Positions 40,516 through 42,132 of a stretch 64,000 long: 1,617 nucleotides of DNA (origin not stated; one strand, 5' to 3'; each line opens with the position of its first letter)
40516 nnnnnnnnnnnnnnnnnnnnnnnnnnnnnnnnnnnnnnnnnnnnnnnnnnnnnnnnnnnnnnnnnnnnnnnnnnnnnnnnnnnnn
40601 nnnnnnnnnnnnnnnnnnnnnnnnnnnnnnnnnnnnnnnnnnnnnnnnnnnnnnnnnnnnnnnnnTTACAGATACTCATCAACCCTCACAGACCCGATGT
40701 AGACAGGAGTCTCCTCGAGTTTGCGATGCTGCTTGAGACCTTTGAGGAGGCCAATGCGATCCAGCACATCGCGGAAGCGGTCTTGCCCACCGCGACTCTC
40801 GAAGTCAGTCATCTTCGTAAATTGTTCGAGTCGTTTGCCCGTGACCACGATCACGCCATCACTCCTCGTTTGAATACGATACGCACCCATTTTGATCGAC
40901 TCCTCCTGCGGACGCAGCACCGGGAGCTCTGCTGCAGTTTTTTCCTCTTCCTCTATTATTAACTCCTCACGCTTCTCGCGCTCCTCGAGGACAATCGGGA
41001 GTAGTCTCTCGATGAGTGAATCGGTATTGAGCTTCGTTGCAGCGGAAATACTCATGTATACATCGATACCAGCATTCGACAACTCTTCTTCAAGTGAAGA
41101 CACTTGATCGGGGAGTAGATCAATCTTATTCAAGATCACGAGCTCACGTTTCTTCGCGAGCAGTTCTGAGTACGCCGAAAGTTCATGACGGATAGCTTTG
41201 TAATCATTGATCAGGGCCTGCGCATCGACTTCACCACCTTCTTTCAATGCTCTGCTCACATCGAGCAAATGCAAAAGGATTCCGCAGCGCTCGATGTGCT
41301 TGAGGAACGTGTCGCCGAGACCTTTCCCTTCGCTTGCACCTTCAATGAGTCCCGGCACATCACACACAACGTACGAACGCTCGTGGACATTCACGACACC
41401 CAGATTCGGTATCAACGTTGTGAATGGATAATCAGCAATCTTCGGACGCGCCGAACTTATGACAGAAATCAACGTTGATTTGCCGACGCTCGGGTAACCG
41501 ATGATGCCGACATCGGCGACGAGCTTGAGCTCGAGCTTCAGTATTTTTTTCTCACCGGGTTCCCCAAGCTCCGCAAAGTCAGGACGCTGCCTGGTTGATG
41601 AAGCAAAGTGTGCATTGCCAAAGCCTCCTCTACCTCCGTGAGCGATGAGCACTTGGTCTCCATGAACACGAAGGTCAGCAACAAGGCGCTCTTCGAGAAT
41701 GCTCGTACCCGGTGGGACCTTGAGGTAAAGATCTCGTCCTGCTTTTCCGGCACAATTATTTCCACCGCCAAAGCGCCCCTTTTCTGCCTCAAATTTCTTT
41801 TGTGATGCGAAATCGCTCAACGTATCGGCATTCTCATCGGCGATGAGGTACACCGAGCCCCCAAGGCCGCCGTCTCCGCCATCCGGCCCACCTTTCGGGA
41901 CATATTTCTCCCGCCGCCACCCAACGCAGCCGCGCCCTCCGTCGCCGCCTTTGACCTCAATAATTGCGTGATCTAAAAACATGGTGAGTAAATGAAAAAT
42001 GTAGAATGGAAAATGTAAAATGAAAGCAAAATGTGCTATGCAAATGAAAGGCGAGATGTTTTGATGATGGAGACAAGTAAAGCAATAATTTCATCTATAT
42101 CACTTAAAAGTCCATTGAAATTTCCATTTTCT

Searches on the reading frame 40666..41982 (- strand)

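Call 72: search_protein_families(library=pfam, proteins=[window:40666-41982:-], max_evalue=0.01)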
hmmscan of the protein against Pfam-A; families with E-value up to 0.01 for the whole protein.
window:40666-41982:- (438 aa): 6 families
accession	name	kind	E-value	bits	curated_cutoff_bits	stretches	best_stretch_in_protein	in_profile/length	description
PF01018.28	GTP1_OBG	-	1.6e-55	187.4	27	1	4-154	2-155/155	GTP1/OBG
PF01926.29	MMR_HSR1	-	1.1e-24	87.1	21.9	1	157-286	1-113/113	50S ribosome-binding GTPase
PF09269.16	DUF1967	-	2.3e-08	34.4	27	1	369-432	2-66/70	Domain of unknown function (DUF1967)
PF02421.24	FeoB_N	-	3.6e-08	33.5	27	1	158-212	3-57/156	Ferrous iron transport protein B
PF10662.15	PduV-EutP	-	0.0013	19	21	1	252-327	64-141/143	Ethanolamine utilisation - propanediol utilisation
PF03193.22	RsgA_GTPase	-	0.0033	17.7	30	0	280-327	56-104/174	RsgA GTPase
